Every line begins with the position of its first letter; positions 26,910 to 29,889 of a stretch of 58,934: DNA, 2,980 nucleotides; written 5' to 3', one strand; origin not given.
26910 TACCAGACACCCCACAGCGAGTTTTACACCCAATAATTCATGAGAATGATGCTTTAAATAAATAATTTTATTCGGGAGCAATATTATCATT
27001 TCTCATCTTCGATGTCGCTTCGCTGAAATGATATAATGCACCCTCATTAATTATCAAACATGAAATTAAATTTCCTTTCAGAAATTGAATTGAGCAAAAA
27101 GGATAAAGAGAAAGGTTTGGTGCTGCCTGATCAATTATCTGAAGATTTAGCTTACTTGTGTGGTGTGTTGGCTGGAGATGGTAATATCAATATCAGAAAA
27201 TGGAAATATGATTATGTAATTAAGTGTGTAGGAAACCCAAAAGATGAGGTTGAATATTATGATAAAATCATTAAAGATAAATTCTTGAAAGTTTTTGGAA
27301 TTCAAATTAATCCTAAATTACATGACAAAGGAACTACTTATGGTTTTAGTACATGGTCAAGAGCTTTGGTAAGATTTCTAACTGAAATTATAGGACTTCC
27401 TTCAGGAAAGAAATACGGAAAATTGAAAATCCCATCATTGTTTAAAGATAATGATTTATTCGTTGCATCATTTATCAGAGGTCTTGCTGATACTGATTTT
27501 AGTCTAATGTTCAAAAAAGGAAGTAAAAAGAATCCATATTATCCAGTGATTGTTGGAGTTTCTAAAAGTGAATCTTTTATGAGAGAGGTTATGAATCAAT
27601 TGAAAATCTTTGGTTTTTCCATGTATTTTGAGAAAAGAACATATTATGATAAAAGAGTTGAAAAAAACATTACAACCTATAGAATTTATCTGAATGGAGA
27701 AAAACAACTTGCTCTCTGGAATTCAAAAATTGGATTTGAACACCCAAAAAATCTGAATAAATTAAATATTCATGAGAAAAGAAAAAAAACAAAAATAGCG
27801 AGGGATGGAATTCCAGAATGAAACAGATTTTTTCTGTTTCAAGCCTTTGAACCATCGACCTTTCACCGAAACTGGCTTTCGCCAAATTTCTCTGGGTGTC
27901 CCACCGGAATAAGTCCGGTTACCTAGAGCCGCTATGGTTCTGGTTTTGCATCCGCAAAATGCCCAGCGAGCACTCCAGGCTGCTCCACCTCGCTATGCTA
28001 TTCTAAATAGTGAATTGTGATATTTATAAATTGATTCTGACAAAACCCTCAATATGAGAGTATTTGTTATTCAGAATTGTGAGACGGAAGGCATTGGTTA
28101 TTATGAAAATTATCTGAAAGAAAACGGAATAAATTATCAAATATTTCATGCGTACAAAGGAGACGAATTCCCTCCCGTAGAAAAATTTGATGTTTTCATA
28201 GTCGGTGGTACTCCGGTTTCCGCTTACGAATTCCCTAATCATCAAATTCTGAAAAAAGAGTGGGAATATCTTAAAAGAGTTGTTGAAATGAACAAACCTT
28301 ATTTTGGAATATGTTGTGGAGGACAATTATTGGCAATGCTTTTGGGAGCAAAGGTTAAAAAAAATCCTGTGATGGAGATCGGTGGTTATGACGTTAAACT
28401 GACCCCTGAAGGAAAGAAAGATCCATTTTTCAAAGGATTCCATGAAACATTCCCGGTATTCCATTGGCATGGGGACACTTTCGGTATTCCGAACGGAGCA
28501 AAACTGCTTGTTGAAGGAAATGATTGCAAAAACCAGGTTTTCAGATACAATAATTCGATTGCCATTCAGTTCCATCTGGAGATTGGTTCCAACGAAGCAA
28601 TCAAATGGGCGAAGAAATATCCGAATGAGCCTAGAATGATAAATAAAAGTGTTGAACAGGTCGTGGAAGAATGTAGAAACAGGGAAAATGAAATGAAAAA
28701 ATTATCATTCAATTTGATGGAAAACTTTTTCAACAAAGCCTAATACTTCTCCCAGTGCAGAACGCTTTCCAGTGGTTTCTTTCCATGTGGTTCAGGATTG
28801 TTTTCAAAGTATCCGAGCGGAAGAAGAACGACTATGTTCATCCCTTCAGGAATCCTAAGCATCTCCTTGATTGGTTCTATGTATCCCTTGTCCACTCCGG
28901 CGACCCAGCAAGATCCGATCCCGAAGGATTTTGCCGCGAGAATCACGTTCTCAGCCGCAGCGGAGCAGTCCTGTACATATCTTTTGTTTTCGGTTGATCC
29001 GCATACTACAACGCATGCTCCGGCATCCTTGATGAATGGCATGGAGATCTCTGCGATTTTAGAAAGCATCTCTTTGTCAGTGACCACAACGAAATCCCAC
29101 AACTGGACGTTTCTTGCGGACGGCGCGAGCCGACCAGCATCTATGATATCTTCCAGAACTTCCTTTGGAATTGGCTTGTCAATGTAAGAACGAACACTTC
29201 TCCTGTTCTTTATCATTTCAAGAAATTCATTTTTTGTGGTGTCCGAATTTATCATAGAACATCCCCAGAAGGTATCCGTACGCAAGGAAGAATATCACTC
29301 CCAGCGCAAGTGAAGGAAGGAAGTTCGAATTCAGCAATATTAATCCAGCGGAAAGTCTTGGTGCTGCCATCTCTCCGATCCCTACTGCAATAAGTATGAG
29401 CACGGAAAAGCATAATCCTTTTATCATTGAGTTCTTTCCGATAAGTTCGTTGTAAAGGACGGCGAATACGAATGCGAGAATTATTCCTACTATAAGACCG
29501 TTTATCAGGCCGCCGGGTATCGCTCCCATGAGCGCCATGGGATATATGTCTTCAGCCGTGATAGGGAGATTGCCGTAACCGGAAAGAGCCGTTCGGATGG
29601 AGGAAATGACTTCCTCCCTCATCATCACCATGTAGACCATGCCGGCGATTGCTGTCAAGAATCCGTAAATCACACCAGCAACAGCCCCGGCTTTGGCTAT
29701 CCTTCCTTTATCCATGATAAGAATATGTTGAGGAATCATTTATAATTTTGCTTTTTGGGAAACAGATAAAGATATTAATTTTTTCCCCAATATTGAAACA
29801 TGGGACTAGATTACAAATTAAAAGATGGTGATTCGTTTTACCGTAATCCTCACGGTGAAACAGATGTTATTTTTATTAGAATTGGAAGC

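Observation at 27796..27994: Initiator-like tRNA-Met gene split by four predicted BHB introns, with a C33 anticodon loop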

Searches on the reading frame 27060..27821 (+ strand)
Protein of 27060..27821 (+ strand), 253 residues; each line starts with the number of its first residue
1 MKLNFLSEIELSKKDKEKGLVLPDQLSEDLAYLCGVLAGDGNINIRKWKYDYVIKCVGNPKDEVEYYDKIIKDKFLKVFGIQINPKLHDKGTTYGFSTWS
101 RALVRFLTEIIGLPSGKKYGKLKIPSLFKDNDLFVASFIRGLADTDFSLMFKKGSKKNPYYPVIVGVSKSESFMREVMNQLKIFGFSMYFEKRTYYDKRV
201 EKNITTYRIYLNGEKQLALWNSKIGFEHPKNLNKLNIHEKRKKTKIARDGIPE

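Call 9: search_protein_families(library=pfam, proteins=[window:27060-27821:+])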
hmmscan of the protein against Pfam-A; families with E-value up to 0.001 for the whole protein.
window:27060-27821:+ (253 aa): 1 family
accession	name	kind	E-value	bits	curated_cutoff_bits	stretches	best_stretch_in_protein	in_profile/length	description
PF14528.11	LAGLIDADG_3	-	0.00018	22.1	22.5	0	134-215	2-73/82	LAGLIDADG-like domain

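Call 48: search_solved_structures(query=window:27060-27821:+, max_evalue=1)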
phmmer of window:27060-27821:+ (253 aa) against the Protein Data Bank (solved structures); distinct sequences matched with E-value up to 1: 4.
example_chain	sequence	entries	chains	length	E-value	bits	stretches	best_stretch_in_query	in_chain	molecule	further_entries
2dch_X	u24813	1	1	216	0.00013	25.1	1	30-178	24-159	putative homing endonuclease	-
7qsu_A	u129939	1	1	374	0.19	14.7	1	16-140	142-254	V-ATPase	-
7qss_A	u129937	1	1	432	0.21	14.6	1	16-140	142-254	V-type ATP synthase alpha chain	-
4gaf_A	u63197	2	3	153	0.25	14.4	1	129-215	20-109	EBI-005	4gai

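Call 49: search_protein_families(library=ncbifam, proteins=[window:27060-27821:+], max_evalue=0.01)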
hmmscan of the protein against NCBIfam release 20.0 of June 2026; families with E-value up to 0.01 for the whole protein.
window:27060-27821:+ (253 aa): 2 families
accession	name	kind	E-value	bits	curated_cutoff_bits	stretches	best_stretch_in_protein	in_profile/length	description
NF038162.1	RtcB_rel_intein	exception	4.1e-05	21.7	1150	1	96-232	314-450/961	intein-containing RtcB family protein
NF005852.0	PRK07773.1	equivalog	0.0012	17.2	780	1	116-252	593-725/886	replicative DNA helicase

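Call 51: find_homologous_proteins(query=window:27060-27818:+, max_evalue=0.00001)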
Query window:27060-27818:+ (253 aa): 163 proteins with E <= 0.00001 among 793 candidates; the best 120 are listed.
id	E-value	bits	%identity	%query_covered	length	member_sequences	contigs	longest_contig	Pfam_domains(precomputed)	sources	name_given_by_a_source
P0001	9.6e-113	394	75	93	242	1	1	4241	-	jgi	jgi:hypothetical protein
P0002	5.0e-110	385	72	96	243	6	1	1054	-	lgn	-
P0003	7.2e-93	329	100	60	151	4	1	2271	-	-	-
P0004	9.9e-82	293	61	91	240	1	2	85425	-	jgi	-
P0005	8.3e-77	276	57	94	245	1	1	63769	-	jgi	jgi:hypothetical protein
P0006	2.1e-74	269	53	96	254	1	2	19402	PF14528.12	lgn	-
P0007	1.3e-71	259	55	89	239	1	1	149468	PF14528.12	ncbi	-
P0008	1.6e-71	259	54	96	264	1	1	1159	-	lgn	-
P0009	6.3e-71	257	50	97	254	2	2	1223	-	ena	-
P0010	7.3e-71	257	54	94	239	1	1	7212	PF14528.12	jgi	jgi:hypothetical protein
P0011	1.4e-68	249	53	91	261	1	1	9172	PF14528.12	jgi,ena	-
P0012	1.6e-68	249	54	89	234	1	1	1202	PF14528.12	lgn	-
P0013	2.4e-68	249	53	90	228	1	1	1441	-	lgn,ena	-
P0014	3.8e-68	248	52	91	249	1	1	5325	PF14528.12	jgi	-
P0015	3.9e-68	248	53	94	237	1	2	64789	PF14528.12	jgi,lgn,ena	-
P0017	1.7e-67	246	51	94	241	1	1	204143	-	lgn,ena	-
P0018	2.3e-67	245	50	98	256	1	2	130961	PF14528.12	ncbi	-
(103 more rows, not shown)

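Call 52: find_encoding_contigs(protein=P0004, flank=2500, max_places=3)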
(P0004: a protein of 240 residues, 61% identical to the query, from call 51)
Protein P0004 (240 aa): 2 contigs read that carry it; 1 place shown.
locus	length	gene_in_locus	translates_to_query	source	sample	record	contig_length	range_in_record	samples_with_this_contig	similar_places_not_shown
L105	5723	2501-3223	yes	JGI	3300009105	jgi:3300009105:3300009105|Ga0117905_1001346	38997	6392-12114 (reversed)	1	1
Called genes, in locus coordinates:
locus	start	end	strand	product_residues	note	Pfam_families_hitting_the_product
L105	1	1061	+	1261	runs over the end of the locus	PF17957:Big_7 (faint), PF19077:Big_13 (faint)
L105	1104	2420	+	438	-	-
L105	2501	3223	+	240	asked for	-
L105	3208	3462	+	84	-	-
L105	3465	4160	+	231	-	PF01351:RNase_HII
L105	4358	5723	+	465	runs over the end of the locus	PF04055:Radical_SAM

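Call 53: find_encoding_contigs(protein=P0005, flank=2500, max_places=3)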
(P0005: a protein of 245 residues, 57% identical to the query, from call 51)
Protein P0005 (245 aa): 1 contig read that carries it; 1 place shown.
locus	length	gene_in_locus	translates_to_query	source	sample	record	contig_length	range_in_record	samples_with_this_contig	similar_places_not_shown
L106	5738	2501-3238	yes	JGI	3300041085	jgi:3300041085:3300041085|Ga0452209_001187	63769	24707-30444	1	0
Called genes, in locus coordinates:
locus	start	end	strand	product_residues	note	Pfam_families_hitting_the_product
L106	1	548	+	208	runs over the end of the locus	PF01135:PCMT, PF00398:RrnaAD, PF01189:Methyltr_RsmB-F (weak), PF02475:TRM5-TYW2_MTfase (weak), PF13847:Methyltransf_31, PF08241:Methyltransf_11 (weak), PF13649:Methyltransf_25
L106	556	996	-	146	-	PF00293:NUDIX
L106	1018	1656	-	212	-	PF00753:Lactamase_B, PF19583:ODP, PF23023:Anti-Pycsar_Apyc1 (faint), PF14597:Lactamase_B_5 (faint)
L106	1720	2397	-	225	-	PF01351:RNase_HII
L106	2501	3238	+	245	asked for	-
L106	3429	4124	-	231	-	PF01902:Diphthami_syn_2_N, PF28410:Diphthami_syn_2_C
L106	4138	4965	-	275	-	PF25133:TYW2_N_2, PF02475:TRM5-TYW2_MTfase, PF09445:Methyltransf_15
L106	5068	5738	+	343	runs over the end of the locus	PF05343:Peptidase_M42, PF01546:Peptidase_M20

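Call 54: find_encoding_contigs(protein=P0006, flank=2500, max_places=3)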
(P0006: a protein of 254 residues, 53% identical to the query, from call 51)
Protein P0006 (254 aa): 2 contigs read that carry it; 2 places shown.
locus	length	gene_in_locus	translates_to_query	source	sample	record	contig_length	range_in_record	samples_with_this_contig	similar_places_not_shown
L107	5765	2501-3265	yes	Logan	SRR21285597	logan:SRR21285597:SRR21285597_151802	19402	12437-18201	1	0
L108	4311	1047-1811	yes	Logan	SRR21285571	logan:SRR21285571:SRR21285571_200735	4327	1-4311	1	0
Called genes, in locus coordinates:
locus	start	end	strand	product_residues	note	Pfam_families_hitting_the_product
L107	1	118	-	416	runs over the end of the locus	PF05221:AdoHcyase, PF00670:AdoHcyase_NAD, PF02826:2-Hacid_dh_C, PF07991:KARI_N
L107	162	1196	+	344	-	PF01636:APH (weak)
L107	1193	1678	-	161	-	PF00004:AAA (faint), PF08433:KTI12, PF13207:AAA_17 (faint), PF13238:AAA_18, PF13401:AAA_22, PF13671:AAA_33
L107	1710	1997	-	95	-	-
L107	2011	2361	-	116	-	-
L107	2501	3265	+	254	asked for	PF14528:LAGLIDADG_3 (faint)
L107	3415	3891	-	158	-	PF00881:Nitroreductase, PF14512:TM1586_NiRdase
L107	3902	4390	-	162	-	-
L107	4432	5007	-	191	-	PF13238:AAA_18 (weak), PF13671:AAA_33 (weak)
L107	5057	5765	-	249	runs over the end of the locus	PF00705:PCNA_N, PF02144:Rad1 (weak), PF02747:PCNA_C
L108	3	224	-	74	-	?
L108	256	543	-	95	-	-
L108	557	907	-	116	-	-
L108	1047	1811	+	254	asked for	PF14528:LAGLIDADG_3 (faint)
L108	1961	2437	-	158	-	PF00881:Nitroreductase, PF14512:TM1586_NiRdase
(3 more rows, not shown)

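Call 55: find_encoding_contigs(protein=P0007, flank=2500, max_places=3)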
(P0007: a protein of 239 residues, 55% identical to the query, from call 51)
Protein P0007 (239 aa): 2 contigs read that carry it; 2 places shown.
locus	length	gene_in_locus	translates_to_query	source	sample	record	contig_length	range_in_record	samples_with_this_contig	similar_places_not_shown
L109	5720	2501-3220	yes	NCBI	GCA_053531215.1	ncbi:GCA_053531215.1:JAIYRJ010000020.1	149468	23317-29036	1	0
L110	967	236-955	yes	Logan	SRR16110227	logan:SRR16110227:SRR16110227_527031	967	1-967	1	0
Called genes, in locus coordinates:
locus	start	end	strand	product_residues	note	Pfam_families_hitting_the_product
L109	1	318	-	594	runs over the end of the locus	PF07584:BatA (weak), PF13519:VWA_2 (weak), PF24156:DUF7407, PF24157:DUF7408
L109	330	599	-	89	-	-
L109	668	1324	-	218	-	PF01351:RNase_HII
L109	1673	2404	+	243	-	-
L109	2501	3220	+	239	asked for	PF14528:LAGLIDADG_3 (faint)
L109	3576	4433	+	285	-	PF00892:EamA, PF03151:TPT (faint), PF00892:EamA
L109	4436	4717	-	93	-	-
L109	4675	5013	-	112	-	-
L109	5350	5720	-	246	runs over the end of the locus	-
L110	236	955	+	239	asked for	PF14528:LAGLIDADG_3 (faint)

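Call 60: find_encoding_contigs(protein=P0010, flank=1500, max_places=2)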
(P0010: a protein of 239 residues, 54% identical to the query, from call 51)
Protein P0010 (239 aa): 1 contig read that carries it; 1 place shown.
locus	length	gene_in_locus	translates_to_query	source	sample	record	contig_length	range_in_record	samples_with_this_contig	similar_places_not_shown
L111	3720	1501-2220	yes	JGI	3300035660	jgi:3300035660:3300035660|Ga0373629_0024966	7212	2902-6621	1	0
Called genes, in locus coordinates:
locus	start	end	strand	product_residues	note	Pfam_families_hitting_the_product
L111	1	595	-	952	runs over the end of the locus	PF02463:SMC_N, PF13175:AAA_15, PF13304:AAA_21 (weak)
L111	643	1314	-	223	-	PF01351:RNase_HII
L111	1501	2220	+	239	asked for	PF14528:LAGLIDADG_3 (faint)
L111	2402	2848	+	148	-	PF04191:PEMT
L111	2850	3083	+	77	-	-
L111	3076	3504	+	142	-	-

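Call 61: find_encoding_contigs(protein=P0015, flank=1500, max_places=2)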
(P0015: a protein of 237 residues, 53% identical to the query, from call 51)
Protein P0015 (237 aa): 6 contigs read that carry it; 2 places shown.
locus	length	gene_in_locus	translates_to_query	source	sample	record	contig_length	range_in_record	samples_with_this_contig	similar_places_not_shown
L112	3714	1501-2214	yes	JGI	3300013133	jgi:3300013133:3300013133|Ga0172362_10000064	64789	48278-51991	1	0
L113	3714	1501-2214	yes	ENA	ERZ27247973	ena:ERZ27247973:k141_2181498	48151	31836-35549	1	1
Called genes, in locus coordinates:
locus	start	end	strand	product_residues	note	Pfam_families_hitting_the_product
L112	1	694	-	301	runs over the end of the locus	PF02540:NAD_synthase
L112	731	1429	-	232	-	PF01351:RNase_HII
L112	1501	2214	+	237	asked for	PF14528:LAGLIDADG_3 (faint)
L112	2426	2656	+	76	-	-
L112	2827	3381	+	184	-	PF00561:Abhydrolase_1 (weak), PF06821:Ser_hydrolase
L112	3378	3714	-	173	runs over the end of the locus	PF02752:Arrestin_C, PF00339:Arrestin_N (faint)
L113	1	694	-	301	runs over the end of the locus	PF02540:NAD_synthase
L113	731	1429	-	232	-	PF01351:RNase_HII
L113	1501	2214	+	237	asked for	PF14528:LAGLIDADG_3 (faint)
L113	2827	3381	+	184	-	PF00561:Abhydrolase_1 (weak), PF06821:Ser_hydrolase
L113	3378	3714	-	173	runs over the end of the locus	PF02752:Arrestin_C, PF00339:Arrestin_N (faint)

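Call 62: find_encoding_contigs(protein=P0017, flank=1500, max_places=2)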
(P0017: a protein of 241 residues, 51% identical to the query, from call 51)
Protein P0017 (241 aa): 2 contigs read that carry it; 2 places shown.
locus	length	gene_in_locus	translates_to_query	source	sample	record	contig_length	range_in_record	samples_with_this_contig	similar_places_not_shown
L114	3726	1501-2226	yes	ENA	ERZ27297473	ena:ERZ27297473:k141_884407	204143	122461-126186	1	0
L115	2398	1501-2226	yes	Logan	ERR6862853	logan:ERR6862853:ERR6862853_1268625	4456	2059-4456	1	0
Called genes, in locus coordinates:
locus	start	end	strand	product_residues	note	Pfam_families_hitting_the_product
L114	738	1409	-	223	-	PF01351:RNase_HII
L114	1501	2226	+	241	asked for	-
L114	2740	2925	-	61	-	-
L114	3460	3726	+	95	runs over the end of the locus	PF17032:Zn_ribbon_15 (faint), PF13240:Zn_Ribbon_1, PF13248:Zn_ribbon_3 (weak), PF12773:DZR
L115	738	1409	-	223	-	PF01351:RNase_HII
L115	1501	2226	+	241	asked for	-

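Call 63: find_encoding_contigs(protein=P0018, flank=1500, max_places=2)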
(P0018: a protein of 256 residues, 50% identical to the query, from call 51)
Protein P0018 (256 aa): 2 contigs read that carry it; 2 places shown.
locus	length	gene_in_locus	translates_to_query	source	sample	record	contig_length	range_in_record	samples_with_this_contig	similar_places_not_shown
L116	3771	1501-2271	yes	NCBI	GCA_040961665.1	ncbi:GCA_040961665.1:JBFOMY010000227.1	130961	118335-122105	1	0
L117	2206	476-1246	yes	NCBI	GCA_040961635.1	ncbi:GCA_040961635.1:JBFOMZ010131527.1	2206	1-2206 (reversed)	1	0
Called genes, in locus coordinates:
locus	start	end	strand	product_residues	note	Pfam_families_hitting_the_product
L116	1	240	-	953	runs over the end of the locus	PF02463:SMC_N, PF13476:AAA_23, PF13304:AAA_21 (weak)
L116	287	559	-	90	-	-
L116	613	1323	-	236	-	PF01351:RNase_HII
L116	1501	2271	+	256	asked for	PF14528:LAGLIDADG_3 (faint)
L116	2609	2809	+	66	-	PF13248:Zn_ribbon_3 (weak), PF13240:Zn_Ribbon_1 (weak)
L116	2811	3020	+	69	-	PF04973:NMN_transporter (weak)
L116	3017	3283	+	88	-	-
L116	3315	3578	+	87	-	-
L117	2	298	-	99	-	?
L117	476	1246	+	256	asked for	PF14528:LAGLIDADG_3 (faint)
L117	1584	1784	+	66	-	PF13248:Zn_ribbon_3 (weak), PF13240:Zn_Ribbon_1 (weak)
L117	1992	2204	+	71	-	?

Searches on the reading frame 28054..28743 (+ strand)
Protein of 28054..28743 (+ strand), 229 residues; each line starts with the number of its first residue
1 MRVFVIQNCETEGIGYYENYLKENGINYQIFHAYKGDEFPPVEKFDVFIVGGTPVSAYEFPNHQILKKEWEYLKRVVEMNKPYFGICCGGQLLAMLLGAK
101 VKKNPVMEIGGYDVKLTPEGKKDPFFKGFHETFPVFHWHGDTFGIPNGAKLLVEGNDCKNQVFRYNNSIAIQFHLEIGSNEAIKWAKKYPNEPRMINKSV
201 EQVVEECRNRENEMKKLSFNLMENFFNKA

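Call 9: search_protein_families(library=pfam, proteins=[window:28054-28743:+])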
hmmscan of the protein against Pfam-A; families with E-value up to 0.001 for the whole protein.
window:28054-28743:+ (229 aa): 1 family
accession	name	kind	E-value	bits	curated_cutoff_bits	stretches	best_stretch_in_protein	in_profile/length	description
PF00117.34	GATase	-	3.9e-18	66.2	22.8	1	19-181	15-177/190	Glutamine amidotransferase class-I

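Call 10: find_encoding_contigs(protein=window:28054-28743:+, flank=3000, max_places=6)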
Protein window:28054-28743:+ (229 aa): 3 contigs read that carry it; 3 places shown.
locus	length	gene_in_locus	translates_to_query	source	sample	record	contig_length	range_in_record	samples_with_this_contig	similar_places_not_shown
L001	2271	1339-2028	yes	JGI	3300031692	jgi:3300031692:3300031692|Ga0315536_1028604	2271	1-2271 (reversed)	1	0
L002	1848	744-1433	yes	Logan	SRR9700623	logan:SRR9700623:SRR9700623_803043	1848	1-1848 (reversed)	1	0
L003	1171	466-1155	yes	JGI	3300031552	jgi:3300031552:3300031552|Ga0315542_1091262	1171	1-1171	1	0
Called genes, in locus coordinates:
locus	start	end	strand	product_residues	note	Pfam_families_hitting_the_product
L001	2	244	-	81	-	?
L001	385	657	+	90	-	-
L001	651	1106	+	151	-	-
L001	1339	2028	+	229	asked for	PF00117:GATase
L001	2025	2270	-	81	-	?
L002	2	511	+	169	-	?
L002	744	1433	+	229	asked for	PF00117:GATase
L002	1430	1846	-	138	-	?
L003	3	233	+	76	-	?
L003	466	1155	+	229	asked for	PF00117:GATase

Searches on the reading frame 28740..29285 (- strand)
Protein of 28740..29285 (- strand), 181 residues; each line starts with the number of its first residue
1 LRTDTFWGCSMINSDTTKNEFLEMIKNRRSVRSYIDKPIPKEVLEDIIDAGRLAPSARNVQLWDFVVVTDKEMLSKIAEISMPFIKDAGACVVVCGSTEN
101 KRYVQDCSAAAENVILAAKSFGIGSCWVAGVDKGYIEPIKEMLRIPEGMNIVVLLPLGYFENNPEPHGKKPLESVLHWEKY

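Call 49: search_protein_families(library=ncbifam, proteins=[window:28740-29285:-], max_evalue=0.01)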
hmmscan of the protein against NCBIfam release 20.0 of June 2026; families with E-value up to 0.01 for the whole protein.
window:28740-29285:- (181 aa): 10 families
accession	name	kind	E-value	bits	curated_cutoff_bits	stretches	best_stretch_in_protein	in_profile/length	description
TIGR02476.1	BluB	equivalog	7.8e-21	74.4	150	2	14-79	2-67/205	5,6-dimethylbenzimidazole synthase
NF008033.1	PRK10765.1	equivalog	1.2e-20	74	223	2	19-99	2-84/240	oxygen-insensitive NADPH nitroreductase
TIGR03553.1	F420_FbiB_CTERM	equivalog_domain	1.9e-09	37.5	249.55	2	24-76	2-54/194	F420 biosynthesis protein FbiB, C-terminal domain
NF009810.0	PRK13294.1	equivalog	6e-09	35.3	304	1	22-76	255-309/449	coenzyme F420-0:L-glutamate ligase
NF008275.0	PRK11053.1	equivalog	2.9e-08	33.5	227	1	21-99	3-89/217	oxygen-insensitive NAD(P)H nitroreductase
NF008088.0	PRK10828.1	equivalog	7.7e-07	28.8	183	1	21-72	3-54/183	NAD(P)H nitroreductase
NF003768.0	PRK05365.1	equivalog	1.5e-06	27.9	152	1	22-80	15-73/200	malonic semialdehyde reductase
NF005901.0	PRK07877.1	equivalog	0.00011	20.6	476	1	18-103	351-437/722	Rv1355c family protein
NF011424.0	PRK14851.1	subfamily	0.00016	19.8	1170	1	31-101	315-387/679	hypothetical protein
NF047509.1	Rv3131_FMN_oxido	subfamily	0.0051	16.3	199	0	47-71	2-26/319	Acg family FMN-binding oxidoreductase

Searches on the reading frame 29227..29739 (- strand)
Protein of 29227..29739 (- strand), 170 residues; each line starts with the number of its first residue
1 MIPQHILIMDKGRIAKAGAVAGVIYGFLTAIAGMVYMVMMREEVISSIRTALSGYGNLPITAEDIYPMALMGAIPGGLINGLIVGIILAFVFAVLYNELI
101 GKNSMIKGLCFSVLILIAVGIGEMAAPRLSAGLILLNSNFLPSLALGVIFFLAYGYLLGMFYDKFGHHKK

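Call 9: search_protein_families(library=pfam, proteins=[window:29227-29739:-])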
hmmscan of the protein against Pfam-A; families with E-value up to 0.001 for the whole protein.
window:29227-29739:- (170 aa): 1 family
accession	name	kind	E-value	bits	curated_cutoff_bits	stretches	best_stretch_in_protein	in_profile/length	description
PF20587.3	DUF6789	-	0.00077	20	27.1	0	30-168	8-139/144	Family of unknown function (DUF6789)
